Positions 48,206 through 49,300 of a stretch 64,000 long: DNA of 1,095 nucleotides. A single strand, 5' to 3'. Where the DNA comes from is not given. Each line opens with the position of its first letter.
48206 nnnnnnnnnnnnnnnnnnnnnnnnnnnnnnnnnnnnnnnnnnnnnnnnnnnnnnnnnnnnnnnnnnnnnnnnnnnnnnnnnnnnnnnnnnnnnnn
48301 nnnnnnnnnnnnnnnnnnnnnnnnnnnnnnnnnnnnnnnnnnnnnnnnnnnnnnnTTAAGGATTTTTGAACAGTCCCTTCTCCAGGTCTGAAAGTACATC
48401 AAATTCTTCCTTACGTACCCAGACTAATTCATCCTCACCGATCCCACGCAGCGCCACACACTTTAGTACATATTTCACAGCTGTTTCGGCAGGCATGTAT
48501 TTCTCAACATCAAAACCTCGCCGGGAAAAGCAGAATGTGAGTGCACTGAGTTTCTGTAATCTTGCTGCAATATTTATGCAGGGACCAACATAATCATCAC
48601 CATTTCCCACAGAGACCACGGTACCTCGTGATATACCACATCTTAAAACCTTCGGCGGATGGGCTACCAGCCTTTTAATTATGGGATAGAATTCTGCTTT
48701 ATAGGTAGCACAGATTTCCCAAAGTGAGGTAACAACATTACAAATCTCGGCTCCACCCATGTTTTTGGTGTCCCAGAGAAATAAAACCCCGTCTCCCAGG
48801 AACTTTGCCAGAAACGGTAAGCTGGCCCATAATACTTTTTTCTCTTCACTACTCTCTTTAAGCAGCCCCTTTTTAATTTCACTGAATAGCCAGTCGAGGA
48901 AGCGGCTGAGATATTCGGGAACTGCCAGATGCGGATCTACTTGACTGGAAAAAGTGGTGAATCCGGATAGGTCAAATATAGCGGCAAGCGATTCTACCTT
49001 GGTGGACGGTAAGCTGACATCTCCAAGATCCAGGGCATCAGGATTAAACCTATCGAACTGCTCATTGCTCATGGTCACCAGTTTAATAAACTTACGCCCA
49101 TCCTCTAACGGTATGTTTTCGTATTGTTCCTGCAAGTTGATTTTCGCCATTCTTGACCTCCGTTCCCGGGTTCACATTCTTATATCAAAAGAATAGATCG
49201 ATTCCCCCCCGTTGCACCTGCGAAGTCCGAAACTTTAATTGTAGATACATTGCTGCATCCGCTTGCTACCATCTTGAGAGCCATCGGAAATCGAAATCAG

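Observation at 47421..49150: Minimal stand-alone class-III cyclase-like protein next to an MBL-fold hydrolase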

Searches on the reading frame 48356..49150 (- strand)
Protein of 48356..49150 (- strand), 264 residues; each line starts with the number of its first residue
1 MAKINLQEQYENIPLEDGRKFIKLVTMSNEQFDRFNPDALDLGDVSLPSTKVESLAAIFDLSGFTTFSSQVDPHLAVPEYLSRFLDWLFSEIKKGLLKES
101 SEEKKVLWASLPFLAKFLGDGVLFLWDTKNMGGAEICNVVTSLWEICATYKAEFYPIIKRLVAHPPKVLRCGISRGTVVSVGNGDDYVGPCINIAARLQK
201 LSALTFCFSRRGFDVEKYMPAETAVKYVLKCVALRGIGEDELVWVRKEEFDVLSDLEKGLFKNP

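Call 5: search_protein_families(library=pfam, proteins=[window:48356-49150:-], max_evalue=1)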
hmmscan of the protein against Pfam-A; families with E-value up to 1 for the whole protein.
window:48356-49150:- (264 aa): 0 families

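Call 6: search_protein_families(library=ncbifam, proteins=[window:48356-49150:-], max_evalue=1)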
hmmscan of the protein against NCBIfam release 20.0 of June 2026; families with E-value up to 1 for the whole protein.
window:48356-49150:- (264 aa): 0 families

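Call 7: search_protein_families(library=padloc, proteins=[window:48356-49150:-], max_evalue=1)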
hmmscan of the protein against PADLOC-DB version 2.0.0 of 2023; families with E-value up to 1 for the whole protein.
window:48356-49150:- (264 aa): 0 families

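Call 8: find_homologous_proteins(query=window:48356-49150:-, max_evalue=0.001)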
Query window:48356-49150:- (264 aa): 754 proteins with E <= 0.001 among 1638 candidates; the best 120 are listed.
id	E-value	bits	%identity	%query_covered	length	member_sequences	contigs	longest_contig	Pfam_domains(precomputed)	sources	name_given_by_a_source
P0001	1.0e-174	597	100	100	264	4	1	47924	-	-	-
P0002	1.7e-148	511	83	100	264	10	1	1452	-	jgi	-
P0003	1.2e-147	508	83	100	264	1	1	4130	-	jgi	jgi:class 3 adenylate cyclase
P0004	5.0e-144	497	80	100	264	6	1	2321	-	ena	-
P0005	4.9e-143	493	80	100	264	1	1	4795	-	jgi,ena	-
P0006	2.1e-140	485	80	100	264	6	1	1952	-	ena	-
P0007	2.2e-138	478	78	100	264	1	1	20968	-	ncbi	-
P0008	6.8e-138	476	79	100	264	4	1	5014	-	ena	-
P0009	8.0e-137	473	79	100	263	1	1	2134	-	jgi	-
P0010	1.8e-136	472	78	100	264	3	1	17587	-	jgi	jgi:hypothetical protein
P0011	4.4e-136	470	77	100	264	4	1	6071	-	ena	-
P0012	5.8e-136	470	77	100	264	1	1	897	-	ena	-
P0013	1.2e-135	469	78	100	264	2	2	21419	-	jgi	jgi:hypothetical protein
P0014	2.1e-135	468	77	100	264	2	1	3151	-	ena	-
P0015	2.2e-135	468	77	100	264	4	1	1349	-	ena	-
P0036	1.3e-131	456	75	100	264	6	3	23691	-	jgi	jgi:class 3 adenylate cyclase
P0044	2.2e-130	452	75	100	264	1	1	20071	-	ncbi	ncbi:hypothetical protein ACFLXL_01320 [Chloroflexota bacterium]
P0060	7.2e-125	434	71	100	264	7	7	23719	-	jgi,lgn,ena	-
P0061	9.1e-125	433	71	100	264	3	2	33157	-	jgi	jgi:class 3 adenylate cyclase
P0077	6.9e-115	401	72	90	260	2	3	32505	-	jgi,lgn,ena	-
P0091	1.8e-104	367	64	100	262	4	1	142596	-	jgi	-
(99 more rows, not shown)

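Call 9: search_solved_structures(query=window:48356-49150:-, max_evalue=10, show_alignments=2)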
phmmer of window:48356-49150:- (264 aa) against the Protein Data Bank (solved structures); distinct sequences matched with E-value up to 10: 3.
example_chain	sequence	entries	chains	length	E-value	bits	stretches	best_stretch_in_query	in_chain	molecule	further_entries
1wc1_A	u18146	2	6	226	0.0002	24.1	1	104-242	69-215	ADENYLATE CYCLASE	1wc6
1wc0_A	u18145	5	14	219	0.00033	23.4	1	105-242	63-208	ADENYLATE CYCLASE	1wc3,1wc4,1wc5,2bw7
2jr6_A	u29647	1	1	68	1.9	11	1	83-128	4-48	UPF0434 protein NMA0874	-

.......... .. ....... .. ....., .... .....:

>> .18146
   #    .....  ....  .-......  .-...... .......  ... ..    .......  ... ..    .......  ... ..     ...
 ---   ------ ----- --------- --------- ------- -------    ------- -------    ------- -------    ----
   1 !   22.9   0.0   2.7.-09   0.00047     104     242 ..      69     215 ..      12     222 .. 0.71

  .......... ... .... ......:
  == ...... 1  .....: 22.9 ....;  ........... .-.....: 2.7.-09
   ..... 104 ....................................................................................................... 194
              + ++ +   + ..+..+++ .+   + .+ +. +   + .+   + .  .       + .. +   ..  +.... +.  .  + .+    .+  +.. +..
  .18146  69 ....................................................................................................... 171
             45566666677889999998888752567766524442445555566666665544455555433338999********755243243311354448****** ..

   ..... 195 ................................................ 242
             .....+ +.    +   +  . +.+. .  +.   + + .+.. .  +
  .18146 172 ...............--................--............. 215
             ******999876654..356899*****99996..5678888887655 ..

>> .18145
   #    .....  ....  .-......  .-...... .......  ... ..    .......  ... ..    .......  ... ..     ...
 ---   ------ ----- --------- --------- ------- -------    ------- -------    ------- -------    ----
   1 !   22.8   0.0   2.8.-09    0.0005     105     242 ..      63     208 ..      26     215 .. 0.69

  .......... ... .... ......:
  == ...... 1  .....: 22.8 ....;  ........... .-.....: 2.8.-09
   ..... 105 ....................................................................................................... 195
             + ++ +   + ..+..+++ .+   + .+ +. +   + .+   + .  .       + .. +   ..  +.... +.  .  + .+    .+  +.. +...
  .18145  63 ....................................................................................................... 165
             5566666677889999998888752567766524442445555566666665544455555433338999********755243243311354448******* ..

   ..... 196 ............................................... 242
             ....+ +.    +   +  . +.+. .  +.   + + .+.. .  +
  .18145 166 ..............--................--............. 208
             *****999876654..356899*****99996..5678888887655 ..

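Call 11: search_solved_structures(query=A1, max_evalue=1, show_alignments=2)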
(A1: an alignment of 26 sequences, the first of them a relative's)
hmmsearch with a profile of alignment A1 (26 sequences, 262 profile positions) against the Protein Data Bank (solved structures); distinct sequences matched with E-value up to 1: 2.
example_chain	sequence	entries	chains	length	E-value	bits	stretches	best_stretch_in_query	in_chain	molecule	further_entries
1wc1_A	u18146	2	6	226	0.00012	24.6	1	103-199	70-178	ADENYLATE CYCLASE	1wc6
1wc0_A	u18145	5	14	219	0.00014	24.4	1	103-199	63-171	ADENYLATE CYCLASE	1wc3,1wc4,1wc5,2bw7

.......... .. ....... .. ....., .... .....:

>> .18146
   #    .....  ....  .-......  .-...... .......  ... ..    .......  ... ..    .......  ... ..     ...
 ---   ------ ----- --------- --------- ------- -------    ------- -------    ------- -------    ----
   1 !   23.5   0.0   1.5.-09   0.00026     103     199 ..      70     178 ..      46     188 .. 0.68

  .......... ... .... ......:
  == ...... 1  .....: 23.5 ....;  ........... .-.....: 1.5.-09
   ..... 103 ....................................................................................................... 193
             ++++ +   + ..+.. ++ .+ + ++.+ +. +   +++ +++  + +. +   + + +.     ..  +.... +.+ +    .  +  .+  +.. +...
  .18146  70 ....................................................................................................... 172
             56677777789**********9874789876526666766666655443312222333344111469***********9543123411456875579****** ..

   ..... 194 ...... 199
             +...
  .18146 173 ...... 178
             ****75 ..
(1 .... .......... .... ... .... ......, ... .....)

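Call 14: find_encoding_contigs(protein=P0091, flank=6000, max_places=2)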
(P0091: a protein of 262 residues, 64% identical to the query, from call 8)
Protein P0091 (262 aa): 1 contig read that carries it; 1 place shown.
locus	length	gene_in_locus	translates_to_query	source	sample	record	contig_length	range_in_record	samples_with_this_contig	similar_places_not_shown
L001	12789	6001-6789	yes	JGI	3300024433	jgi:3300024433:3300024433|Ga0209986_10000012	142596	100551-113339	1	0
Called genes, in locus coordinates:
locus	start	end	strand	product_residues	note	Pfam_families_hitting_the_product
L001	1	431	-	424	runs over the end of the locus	PF00171:Aldedh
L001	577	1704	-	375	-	PF00696:AA_kinase, PF01472:PUA, PF17785:PUA_3 (weak)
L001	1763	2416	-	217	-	-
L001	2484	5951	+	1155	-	PF17757:UvrB_inter, PF02559:CarD_TRCF_RID, PF04851:ResIII, PF00270:DEAD, PF00271:Helicase_C, PF03461:TRCF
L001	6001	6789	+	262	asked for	-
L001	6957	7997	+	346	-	PF13646:HEAT_2 (faint), PF03130:HEAT_PBS (faint)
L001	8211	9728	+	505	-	PF02310:B12-binding, PF04055:Radical_SAM, PF13282:DUF4070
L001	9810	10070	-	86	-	PF00550:PP-binding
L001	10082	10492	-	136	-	PF01029:NusB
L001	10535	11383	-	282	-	PF04055:Radical_SAM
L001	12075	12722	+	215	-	-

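Call 15: find_encoding_contigs(protein=P0061, flank=6000, max_places=2)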
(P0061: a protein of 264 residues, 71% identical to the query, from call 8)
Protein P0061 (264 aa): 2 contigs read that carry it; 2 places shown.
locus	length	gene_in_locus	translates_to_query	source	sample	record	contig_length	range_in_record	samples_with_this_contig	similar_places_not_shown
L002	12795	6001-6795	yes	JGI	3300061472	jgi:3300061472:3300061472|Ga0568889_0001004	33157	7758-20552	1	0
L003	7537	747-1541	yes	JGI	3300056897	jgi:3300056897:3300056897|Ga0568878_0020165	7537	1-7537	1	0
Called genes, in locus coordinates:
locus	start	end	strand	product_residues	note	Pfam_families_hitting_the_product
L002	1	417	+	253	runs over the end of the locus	PF02596:DUF169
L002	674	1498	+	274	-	PF09719:C_GCAxxG_C_C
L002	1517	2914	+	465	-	PF13486:Dehalogenase, PF13183:Fer4_8 (faint), PF12838:Fer4_7, PF13484:Fer4_16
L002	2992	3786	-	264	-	PF05175:MTS, PF13489:Methyltransf_23, PF01209:Ubie_methyltran, PF08241:Methyltransf_11, PF08242:Methyltransf_12, PF13649:Methyltransf_25, PF13847:Methyltransf_31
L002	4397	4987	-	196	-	-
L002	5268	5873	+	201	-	-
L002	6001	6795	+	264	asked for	-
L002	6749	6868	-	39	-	-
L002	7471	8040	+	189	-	PF02475:TRM5-TYW2_MTfase (weak), PF13489:Methyltransf_23, PF01209:Ubie_methyltran, PF02353:CMAS (weak), PF13847:Methyltransf_31, PF08241:Methyltransf_11, PF08242:Methyltransf_12, PF13649:Methyltransf_25, +3 more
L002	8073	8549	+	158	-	-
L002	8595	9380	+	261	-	PF02596:DUF169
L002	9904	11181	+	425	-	PF06050:HGD-D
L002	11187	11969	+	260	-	PF01869:BcrAD_BadFG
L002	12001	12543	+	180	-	PF11823:Se_S_carrier, PF26554:DUF8182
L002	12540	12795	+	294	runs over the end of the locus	PF01256:Carb_kinase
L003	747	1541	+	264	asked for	-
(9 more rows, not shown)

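Call 16: find_encoding_contigs(protein=P0007, flank=6000, max_places=2)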
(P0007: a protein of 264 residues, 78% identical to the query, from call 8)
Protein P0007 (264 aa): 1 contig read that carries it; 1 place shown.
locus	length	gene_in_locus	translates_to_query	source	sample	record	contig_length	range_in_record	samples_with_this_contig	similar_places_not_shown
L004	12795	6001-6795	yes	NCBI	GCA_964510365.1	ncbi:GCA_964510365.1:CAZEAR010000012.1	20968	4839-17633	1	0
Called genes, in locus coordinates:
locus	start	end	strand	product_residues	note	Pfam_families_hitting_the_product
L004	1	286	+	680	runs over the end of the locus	PF12797:Fer4_2 (weak), PF13183:Fer4_8, PF13187:Fer4_9, PF13237:Fer4_10, PF13534:Fer4_17 (weak), PF02754:CCG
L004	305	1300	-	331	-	PF18152:DAHP_snth_FXD, PF00793:DAHP_synth_1, PF03102:NeuB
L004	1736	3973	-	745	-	PF00916:Sulfate_transp, PF01740:STAS, PF00027:cNMP_binding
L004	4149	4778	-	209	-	-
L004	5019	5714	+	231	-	-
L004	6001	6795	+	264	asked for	-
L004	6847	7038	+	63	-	-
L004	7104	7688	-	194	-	PF20660:DUF6812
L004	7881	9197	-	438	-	PF00860:Xan_ur_permease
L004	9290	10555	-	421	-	PF00083:Sugar_tr (faint), PF07690:MFS_1, PF06779:MFS_4 (faint), PF11700:ATG22 (weak), PF07690:MFS_1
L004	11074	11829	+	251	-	PF00801:PKD, PF18911:PKD_4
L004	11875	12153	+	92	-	PF01980:TrmO_N (weak)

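Call 20: predict_structure(alignment_id=A1)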
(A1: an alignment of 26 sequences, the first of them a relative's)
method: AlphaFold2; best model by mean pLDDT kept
length: 264 residues; sequences in the alignment: 26
mean_pLDDT: 84.9   pTM: 0.85
mean pLDDT of the five models: 84.9, 84.2, 84.2, 83.8, 83.6
residues with pLDDT >= 90: 133; 70-90: 96; 50-70: 22; < 50: 13
segments of 3 or more residues with pLDDT < 50: 41-45, 68-75
pLDDT, mean of each block of 10 residues (from residue 1): 74 78 88 76 53 92 63 55 89 94 92 85 90 90 95 89 83 92 75 94 94 86 93 93 96 96 93
secondary structure, 60 per line:
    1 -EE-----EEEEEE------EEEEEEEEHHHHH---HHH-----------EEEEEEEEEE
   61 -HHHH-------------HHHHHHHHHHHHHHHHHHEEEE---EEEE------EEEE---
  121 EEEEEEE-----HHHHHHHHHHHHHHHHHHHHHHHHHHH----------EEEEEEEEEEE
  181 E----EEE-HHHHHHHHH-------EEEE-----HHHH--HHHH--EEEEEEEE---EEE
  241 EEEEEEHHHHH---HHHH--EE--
elements in order: E9-14 E21-28 H29-33 E51-60 H62-65 H79-96 E97-100 E104-107 E114-117 E121-127 H133-159 E170-181 E186-188 H190-198 E206-209 H215-218 H221-224 E227-234 E238-246 H247-251 H255-258

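Call 23: search_protein_representatives(alignment_id=A1)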
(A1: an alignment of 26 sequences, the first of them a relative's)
Query: 26 sequences, 262 profile positions. Proteins with E-value up to 0.001 (for the whole library): 429; up to 1e-10: 272; up to 1e-30: 147. The best 150 are listed.
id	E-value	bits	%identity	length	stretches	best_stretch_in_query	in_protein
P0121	2.8e-95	334.9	-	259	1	1-259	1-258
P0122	3.4e-93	328.0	-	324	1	15-262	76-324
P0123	3.8e-93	327.9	-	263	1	8-262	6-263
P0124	6.3e-93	327.2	-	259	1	1-260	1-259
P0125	2.9e-91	321.7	-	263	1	1-261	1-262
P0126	2.6e-90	318.6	-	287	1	18-261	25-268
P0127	4.9e-90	317.7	-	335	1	10-260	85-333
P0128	6.3e-88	310.8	-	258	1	25-260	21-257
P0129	1.3e-87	309.7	-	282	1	14-262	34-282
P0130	4.1e-87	308.1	-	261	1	14-262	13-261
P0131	7.4e-87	307.3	-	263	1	10-260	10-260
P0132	9.3e-87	306.9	-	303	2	101-262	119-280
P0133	9.6e-87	306.9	-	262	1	1-261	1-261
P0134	1.5e-86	306.3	-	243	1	25-261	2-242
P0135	3.6e-85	301.7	-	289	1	7-262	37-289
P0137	4.1e-84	298.3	-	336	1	7-260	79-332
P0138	3.8e-83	295.1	-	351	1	18-262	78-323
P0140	1.4e-81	290.0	-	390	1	22-262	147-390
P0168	8.5e-67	241.5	-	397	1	25-262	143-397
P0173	1.8e-65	237.2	-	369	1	13-251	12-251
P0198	3.3e-57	210.1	-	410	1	24-260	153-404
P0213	4.7e-50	186.6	-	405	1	21-255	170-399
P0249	2.7e-35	138.3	-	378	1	103-251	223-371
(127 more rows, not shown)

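Call 24: search_protein_families(library=pfam, proteins=[P0122, P0127, P0137, P0138, P0140, P0168, P0198, P0213, P0173, P0249], max_evalue=0.01)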
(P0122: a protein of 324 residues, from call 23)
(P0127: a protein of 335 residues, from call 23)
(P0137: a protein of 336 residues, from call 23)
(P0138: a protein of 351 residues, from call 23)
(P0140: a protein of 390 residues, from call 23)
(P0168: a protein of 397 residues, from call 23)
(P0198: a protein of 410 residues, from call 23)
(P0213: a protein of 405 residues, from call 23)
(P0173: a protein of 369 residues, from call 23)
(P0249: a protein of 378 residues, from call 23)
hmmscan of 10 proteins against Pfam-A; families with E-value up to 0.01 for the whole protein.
P0122 (324 aa): 0 families

P0127 (335 aa): 0 families

P0137 (336 aa): 0 families

P0138 (351 aa): 0 families

P0140 (390 aa): 0 families

P0168 (397 aa): 0 families

P0198 (410 aa): 0 families

P0213 (405 aa): 1 family
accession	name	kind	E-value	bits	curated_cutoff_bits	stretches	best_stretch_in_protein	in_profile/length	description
PF18864.6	AbiTii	-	3.9e-15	57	27.6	1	10-64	8-59/189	AbiTii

P0173 (369 aa): 0 families

P0249 (378 aa): 18 families
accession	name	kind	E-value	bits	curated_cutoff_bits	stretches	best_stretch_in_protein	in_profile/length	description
PF07992.20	Pyr_redox_2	-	1.4e-25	90.7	26.1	1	3-218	2-213/291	Pyridine nucleotide-disulphide oxidoreductase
PF00070.33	Pyr_redox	-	2.7e-13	50.6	22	1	147-217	1-69/82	Pyridine nucleotide-disulphide oxidoreductase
PF01266.30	DAO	-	6.8e-09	36.1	27.9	2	3-34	1-31/353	FAD dependent oxidoreductase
PF13450.12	NAD_binding_8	-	3e-07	31.1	21.9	1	150-180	1-31/68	NAD(P)-binding Rossmann-like domain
PF02254.24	TrkA_N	-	9.1e-07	29.6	23.8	1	148-189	1-42/116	TrkA-N domain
PF01494.25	FAD_binding_3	-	2.2e-06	27.6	22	0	148-175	4-31/349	FAD binding domain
PF03721.20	UDPG_MGDP_dh_N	-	3.6e-05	23.9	27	0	147-198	2-52/187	UDP-glucose/GDP-mannose dehydrogenase family, NAD binding domain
PF03486.20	HI0933_like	-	6.3e-05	23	50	0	147-181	2-36/244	HI0933-like protein Rossmann domain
PF05834.18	Lycopene_cycl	-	6.8e-05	22.5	23.4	0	148-182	2-38/380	Lycopene cyclase protein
PF13241.12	NAD_binding_7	-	0.00027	21.9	22.1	0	146-179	8-39/104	Putative NAD(P)-binding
PF01946.23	Thi4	-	0.00069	19.4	26.2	0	4-30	20-46/235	Thi4 family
PF00890.30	FAD_binding_2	-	0.0007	19.3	20.4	0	4-34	2-31/414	FAD binding domain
PF02737.24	3HCDH_N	-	0.0011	19.4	22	0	148-186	2-40/180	3-hydroxyacyl-CoA dehydrogenase, NAD binding domain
PF01488.26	Shikimate_DH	-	0.0021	18.5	24.3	0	145-174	12-42/138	Shikimate / quinate 5-dehydrogenase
PF01262.27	AlaDh_PNT_C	-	0.0021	18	23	0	3-31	30-57/214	Alanine dehydrogenase/PNT, C-terminal domain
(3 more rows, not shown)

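Call 25: fold_search(model_id=the predicted structure, library=pdb)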
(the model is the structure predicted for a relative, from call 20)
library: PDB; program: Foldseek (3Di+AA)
matches with E <= 10: 335; with E <= 0.001: 122
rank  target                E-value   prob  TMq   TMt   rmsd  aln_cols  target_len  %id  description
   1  1wc5_A                7.9e-09  1.00  0.52  0.68   4.4       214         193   22  Soluble adenylyl cyclase CyaC from S. platensis in complex with alpha, beta-methylene-ATP in presence of bicarbonate (released 2004-12-20)
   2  1wc0_A                9.4e-09  1.00  0.50  0.64   4.6       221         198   21  Soluble adenylyl cyclase CyaC from S. platensis in complex with alpha, beta-methylene-ATP (released 2004-12-20)
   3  1wc1_A                1.0e-08  1.00  0.51  0.65   4.5       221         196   21  Soluble adenylyl cyclase CyaC from S. platensis in complex with Rp- ATPalphaS (released 2004-12-20)
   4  1wc3_B                1.3e-08  1.00  0.45  0.58   5.5       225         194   20  Soluble adenylyl cyclase CyaC from S. platensis in complex with alpha, beta-methylene-ATP and Strontium (released 2004-12-20)
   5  1wc1_B                1.6e-08  1.00  0.51  0.65   4.4       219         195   20  Soluble adenylyl cyclase CyaC from S. platensis in complex with Rp- ATPalphaS (released 2004-12-20)
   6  3r5g_B                2.0e-08  1.00  0.51  0.66   4.3       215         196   18  Crystal structure of the adenylyl cyclase CyaB from P. aeruginosa (released 2012-01-11)
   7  1wc1_C                2.2e-08  1.00  0.51  0.66   4.4       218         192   22  Soluble adenylyl cyclase CyaC from S. platensis in complex with Rp- ATPalphaS (released 2004-12-20)
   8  1wc4_A                2.3e-08  1.00  0.50  0.64   4.5       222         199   21  Soluble adenylyl cyclase CyaC from S. platensis in complex with alpha, beta-methylene-ATP and Europium (released 2004-12-20)
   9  3r5g_A                3.7e-08  1.00  0.50  0.64   4.4       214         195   18  Crystal structure of the adenylyl cyclase CyaB from P. aeruginosa (released 2012-01-11)
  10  1wc0_B                3.7e-08  1.00  0.45  0.57   5.5       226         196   20  Soluble adenylyl cyclase CyaC from S. platensis in complex with alpha, beta-methylene-ATP (released 2004-12-20)
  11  2bw7_B                4.4e-08  1.00  0.53  0.70   4.2       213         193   23  A novel mechanism for adenylyl cyclase inhibition from the crystal structure of its complex with catechol estrogen (released 2005-07-20)
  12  4p2f                  4.7e-08  1.00  0.46  0.61   5.3       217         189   18  Monomeric form of a single mutant (F363R) of Mycobacterial Adenylyl cyclase Rv1625c (released 2014-09-17)
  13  1wc5_D                4.9e-08  1.00  0.50  0.65   4.5       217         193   21  Soluble adenylyl cyclase CyaC from S. platensis in complex with alpha, beta-methylene-ATP in presence of bicarbonate (released 2004-12-20)
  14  6fht_A                6.3e-08  1.00  0.48  0.20   6.0       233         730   16  Crystal structure of an artificial phytochrome regulated adenylate/guanylate cyclase in its dark adapted Pr form (released 2018-04-18)
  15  1wc4_B                7.1e-08  1.00  0.50  0.64   4.5       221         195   20  Soluble adenylyl cyclase CyaC from S. platensis in complex with alpha, beta-methylene-ATP and Europium (released 2004-12-20)
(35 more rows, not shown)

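Call 33: find_related_loci(query=A1, collection=genome_contigs, flank=8000)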
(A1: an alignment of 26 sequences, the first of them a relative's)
Query A1 (264 aa) in genome_contigs; peptide patterns used: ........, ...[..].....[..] (x = any residue, [..] = any of these).
102 stretches matched a pattern; 45 encode a relative of the query (tblastn E <= 1e-3); 45 distinct loci.
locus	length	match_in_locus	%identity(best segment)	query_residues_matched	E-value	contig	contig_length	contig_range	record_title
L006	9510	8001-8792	80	1-264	4e-147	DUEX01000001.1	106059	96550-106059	MAG TPA_asm: Dehalococcoidia bacterium isolate W265 Contig1, whole genome shotgun sequence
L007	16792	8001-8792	78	1-264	6e-144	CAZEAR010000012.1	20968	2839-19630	MAG TPA_asm: uncultured Dehalococcoidales bacterium isolate binchicken_co294_169 genome assembly, contig: NODE_2857_leng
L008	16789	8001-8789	77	1-263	3e-140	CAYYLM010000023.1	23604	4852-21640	MAG TPA_asm: uncultured Dehalococcoidales bacterium isolate binchicken_co178_261 genome assembly, contig: NODE_2914_leng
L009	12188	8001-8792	75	1-264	1e-137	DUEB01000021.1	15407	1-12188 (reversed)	MAG TPA_asm: Dehalococcoidia bacterium isolate A89 Contig21, whole genome shotgun sequence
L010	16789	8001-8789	75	1-263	9e-136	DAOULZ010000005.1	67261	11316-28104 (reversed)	MAG TPA_asm: Dehalococcoidales bacterium isolate W31_71 k127_427216, whole genome shotgun sequence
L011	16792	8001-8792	70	1-264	7e-124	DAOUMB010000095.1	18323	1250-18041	MAG TPA_asm: Dehalococcoidia bacterium isolate W31_73 k127_331653, whole genome shotgun sequence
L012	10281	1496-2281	68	1-264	2e-123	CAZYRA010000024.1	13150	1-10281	MAG TPA_asm: uncultured Dehalococcoidales bacterium isolate binchicken_co9_185 genome assembly, contig: NODE_1922_length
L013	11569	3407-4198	74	1-264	2e-137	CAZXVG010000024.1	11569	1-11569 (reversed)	MAG TPA_asm: uncultured Dehalococcoidales bacterium isolate binchicken_co163_172 genome assembly, contig: NODE_8601_leng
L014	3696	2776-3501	51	23-264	2e-87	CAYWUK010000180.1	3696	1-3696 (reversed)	MAG TPA_asm: uncultured Dehalococcoidaceae bacterium isolate binchicken_co178_187 genome assembly, contig: NODE_29129_le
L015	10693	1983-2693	51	27-263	1e-83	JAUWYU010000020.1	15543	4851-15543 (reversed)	MAG: Dehalococcoidia bacterium isolate CSMAG_2718 CSMAG_2718_k141_76844_length_15543_cov_11.9568, whole genome shotgun s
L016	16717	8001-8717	50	24-263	2e-83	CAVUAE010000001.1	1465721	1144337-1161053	MAG: uncultured Chloroflexia bacterium isolate MFD04408.bin.1.100 genome assembly, contig: contig_23294, whole genome sh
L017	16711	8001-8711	54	24-261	7e-83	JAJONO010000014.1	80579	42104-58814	MAG: Bacteroidetes bacterium isolate C_No_T20_B_bin.59 scaffold_193, whole genome shotgun sequence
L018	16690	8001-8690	51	34-263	2e-81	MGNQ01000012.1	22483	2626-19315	MAG: Chloroflexi bacterium RBG_16_56_11 RBG_16_scaffold_16637, whole genome shotgun sequence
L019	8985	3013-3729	49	24-263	1e-80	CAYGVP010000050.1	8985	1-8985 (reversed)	MAG TPA_asm: uncultured Dehalococcoidaceae bacterium isolate ERP119294_co1_343 genome assembly, contig: NODE_10950_lengt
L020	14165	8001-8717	49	24-263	3e-80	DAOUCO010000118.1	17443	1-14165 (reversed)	MAG TPA_asm: Dehalococcoidales bacterium isolate H81_827 676753, whole genome shotgun sequence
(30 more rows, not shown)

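Call 53: find_encoding_contigs(protein=P0036, flank=5000, max_places=3)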
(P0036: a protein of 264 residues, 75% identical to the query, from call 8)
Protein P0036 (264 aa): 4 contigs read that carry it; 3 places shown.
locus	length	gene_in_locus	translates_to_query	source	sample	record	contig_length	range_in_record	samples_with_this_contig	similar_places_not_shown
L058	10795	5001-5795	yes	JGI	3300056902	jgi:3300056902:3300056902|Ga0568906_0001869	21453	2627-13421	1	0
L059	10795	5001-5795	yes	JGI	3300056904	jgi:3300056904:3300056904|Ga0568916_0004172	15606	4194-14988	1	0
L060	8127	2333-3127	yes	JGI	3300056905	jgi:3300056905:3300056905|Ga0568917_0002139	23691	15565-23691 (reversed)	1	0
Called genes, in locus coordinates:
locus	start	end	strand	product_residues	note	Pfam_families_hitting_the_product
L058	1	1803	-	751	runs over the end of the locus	PF00916:Sulfate_transp, PF01740:STAS, PF00027:cNMP_binding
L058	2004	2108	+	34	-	-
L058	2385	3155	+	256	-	PF23023:Anti-Pycsar_Apyc1 (weak), PF12706:Lactamase_B_2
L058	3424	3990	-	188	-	-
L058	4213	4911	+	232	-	-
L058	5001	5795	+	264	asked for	-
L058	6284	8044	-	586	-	PF00027:cNMP_binding, PF00171:Aldedh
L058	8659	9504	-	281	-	PF04240:Caroten_synth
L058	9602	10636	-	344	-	PF00963:Cohesin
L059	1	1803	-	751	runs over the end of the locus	PF00916:Sulfate_transp, PF01740:STAS, PF00027:cNMP_binding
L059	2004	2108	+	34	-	-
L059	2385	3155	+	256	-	PF23023:Anti-Pycsar_Apyc1 (weak), PF12706:Lactamase_B_2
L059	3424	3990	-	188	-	-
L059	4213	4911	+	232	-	-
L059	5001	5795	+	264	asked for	-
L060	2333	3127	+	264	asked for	-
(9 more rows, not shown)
